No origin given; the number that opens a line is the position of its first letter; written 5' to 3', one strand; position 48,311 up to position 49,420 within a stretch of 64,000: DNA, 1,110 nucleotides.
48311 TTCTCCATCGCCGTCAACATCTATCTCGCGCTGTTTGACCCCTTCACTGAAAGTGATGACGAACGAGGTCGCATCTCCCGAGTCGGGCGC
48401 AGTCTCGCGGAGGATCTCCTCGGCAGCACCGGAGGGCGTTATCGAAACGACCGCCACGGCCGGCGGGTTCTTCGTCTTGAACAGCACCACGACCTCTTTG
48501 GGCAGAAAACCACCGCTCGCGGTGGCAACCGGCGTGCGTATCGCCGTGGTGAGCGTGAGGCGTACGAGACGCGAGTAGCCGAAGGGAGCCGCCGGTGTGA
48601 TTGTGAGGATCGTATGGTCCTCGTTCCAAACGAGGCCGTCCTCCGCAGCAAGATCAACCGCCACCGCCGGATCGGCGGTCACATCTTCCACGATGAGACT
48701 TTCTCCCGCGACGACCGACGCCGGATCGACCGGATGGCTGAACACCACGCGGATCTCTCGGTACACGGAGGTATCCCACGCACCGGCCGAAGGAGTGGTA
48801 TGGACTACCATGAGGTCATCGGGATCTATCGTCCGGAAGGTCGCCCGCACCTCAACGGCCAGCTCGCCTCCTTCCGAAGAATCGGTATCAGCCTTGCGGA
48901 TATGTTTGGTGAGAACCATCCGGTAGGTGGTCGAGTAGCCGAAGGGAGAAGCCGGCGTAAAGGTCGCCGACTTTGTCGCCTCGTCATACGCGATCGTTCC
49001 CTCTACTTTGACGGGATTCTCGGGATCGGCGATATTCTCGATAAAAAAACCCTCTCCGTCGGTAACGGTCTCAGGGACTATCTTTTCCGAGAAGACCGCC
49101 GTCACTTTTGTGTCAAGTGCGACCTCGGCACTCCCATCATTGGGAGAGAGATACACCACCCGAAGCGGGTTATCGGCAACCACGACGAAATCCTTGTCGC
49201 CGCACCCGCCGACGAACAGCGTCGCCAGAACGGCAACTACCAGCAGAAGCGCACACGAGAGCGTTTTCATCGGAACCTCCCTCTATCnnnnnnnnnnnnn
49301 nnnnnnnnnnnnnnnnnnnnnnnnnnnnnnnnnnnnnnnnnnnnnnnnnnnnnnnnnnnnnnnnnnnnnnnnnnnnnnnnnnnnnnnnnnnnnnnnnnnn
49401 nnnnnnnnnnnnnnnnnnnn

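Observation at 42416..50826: Minus-strand surface cluster: Ig-like lipoprotein, OMP and a 2284-aa giant Ig-like repeat lipoprotein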

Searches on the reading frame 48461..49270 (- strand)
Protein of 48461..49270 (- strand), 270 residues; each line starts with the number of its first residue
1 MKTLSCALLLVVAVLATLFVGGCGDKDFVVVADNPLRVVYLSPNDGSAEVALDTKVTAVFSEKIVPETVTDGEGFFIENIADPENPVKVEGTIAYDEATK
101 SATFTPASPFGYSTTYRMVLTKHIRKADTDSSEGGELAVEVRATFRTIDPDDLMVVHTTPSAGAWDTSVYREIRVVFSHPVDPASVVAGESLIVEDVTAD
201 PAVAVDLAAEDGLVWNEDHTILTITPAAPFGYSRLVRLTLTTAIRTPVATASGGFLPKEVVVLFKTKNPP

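Call 52: find_related_loci(query=A3, collection=metagenome_contigs, flank=10000)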
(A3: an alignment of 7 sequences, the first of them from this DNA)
Query A3 (270 aa) in metagenome_contigs; peptide patterns used: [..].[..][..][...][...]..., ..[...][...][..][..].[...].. (x = any residue, [..] = any of these).
167 stretches matched a pattern; 8 encode a relative of the query (tblastn E <= 1e-3); 8 distinct loci.
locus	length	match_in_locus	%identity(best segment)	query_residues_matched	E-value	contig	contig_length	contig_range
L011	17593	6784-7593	71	1-270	3e-129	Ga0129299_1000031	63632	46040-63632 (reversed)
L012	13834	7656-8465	71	1-270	3e-129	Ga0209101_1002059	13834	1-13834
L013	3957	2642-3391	74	22-270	3e-123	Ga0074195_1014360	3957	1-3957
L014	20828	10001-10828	59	1-270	2e-102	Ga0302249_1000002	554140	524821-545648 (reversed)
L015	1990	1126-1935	54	1-270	8e-95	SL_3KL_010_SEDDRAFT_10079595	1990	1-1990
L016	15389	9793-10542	56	22-270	2e-89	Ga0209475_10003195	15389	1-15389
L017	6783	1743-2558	42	1-270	3e-66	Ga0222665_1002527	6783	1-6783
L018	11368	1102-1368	34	37-126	4e-8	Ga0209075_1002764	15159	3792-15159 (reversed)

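Call 56: search_protein_families(library=pfam, proteins=[L016:5626-6444:-, L016:4925-5608:-, L016:3832-4488:-, L016:2910-3818:-, L016:1256-2815:-, L016:7373-8392:+, L016:8389-9684:+, L017:54-869:+, L017:870-1700:+], max_evalue=0.001)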
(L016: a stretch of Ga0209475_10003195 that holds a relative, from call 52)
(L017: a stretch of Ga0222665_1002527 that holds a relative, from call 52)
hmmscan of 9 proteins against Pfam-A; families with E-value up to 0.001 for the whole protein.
L016:5626-6444:- (272 aa): 0 families

L016:4925-5608:- (227 aa): 1 family
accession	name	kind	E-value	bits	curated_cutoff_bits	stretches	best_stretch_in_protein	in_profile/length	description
PF14412.12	AHH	-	7e-05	23.2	22.3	1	107-203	14-108/111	A nuclease family of the HNH/ENDO VII superfamily with conserved AHH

L016:3832-4488:- (218 aa): 1 family
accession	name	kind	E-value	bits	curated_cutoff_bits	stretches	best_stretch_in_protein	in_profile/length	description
PF14065.11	Pvc16_N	-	5.7e-28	98.3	27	1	32-198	4-169/180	Pvc16 N-terminal domain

L016:2910-3818:- (302 aa): 0 families

L016:1256-2815:- (519 aa): 2 families
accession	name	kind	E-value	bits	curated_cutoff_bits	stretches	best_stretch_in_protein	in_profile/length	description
PF17482.7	Phage_sheath_1C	-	5.6e-11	42.8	26.9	1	410-514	5-103/104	Phage tail sheath C-terminal domain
PF04984.19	Phage_sheath_1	-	2.8e-08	34.2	31.4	1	297-404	75-168/168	Phage tail sheath protein subtilisin-like domain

L016:7373-8392:+ (339 aa): 2 families
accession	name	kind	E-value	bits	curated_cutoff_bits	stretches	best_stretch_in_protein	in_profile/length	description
PF13205.12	Big_5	-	2.6e-35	121.8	23.6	2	32-140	1-104/105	Bacterial Ig-like domain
PF04234.18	CopC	-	0.00054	21.4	23.3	0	39-123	5-81/92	CopC domain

L016:8389-9684:+ (431 aa): 1 family
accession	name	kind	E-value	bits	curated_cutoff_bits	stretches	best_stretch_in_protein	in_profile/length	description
PF13505.12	OMP_b-brl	-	5e-06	27.2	28.7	1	260-412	31-158/175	Outer membrane protein beta-barrel domain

L017:54-869:+ (271 aa): 1 family
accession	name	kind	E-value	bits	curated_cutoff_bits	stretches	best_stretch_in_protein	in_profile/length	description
PF13205.12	Big_5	-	6.3e-26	91.6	23.6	2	57-165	1-104/105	Bacterial Ig-like domain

L017:870-1700:+ (276 aa): 0 families
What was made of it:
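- These include L015-L017 at 37-56% identity and L016, which has unrelated flanking genes (sheath, Pvc16, AHH; call 56).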

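Call 77: find_homologous_proteins(query=A3, max_evalue=1e-10)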
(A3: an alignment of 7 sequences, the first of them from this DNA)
Query A3 (7 sequences) (270 aa, profile of the alignment): 4 proteins with E <= 1e-10 among 8000 candidates.
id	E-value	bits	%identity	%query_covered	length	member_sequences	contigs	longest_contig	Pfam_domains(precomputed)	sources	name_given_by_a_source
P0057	1.6e-124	433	84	100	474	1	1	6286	PF13205.13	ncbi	-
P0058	9.5e-22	96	31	54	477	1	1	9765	PF13205.13,PF19078.7,PF04234.19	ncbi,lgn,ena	-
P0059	3.4e-14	71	27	61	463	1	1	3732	PF13205.13,PF04234.19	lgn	-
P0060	4.5e-13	67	30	78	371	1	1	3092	PF13205.13,PF19078.7,PF04234.19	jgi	jgi:hypothetical protein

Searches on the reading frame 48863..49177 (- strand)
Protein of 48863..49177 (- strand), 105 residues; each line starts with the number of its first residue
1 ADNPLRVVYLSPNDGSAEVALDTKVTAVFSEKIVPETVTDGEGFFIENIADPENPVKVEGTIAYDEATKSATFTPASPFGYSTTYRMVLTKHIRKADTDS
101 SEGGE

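Call 95: search_solved_structures(query=A5, max_evalue=0.1)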
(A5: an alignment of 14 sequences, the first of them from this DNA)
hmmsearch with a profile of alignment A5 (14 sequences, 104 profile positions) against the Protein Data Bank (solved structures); distinct sequences matched with E-value up to 0.1: 16.
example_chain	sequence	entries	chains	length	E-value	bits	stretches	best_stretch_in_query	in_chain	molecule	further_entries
2ra1_A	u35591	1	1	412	1.2e-06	32.2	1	11-99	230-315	Surface layer protein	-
4uj6_A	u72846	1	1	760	2.3e-05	28.1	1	11-98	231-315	SURFACE LAYER PROTEIN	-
4uic_A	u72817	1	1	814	3.2e-05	27.6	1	11-99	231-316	SURFACE LAYER PROTEIN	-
6tpb_A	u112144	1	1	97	0.0038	21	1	11-89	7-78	Putative copper resistance protein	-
7bk6_AAA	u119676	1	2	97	0.004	20.9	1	11-89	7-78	Putative copper resistance protein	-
9ly6_A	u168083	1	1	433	0.004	20.9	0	51-89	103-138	CD276 antigen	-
9ly5_C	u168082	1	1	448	0.0046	20.7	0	51-89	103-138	CD276 antigen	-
7bk7_AAA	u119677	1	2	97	0.0046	20.7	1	11-88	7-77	Putative copper resistance protein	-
6nfq_A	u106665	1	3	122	0.0066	20.2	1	11-89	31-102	CopC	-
6nfr_A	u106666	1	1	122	0.011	19.5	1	11-88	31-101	CopC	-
6nfs_A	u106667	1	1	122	0.011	19.4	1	11-88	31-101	CopC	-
8rw9_E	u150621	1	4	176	0.015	19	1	16-92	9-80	S-layer protein sap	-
8rwf_A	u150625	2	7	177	0.015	19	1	16-92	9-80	S-layer protein sap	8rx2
7bk5_AAA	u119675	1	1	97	0.016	19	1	11-89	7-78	Putative copper resistance protein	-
8ssi_A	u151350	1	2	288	0.037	17.8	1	23-101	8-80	Deubiquitinase TssM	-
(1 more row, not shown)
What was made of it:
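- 45014..49177 (-): N-terminal array of Big_5 Ig-like modules (aa 32-1419; modules B1-B10 and the first half of B11). The module profile hits S-layer SbsC 2ra1, CopC and Sap (call 95).
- Closest known: SbsA/SbsC S-layer proteins of Geobacillus. Same: The Ig-like module is homologous: the profile hits SbsC 2ra1, 4uic and 4uj6 at E 1e-6 to 3e-5 (call 95).
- The Big_5 modules are homologous to solved Ig-like S-layer and CopC domains (call 95). The module profile's best solved matches are the S-layer proteins SbsC and Sap (call 95).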
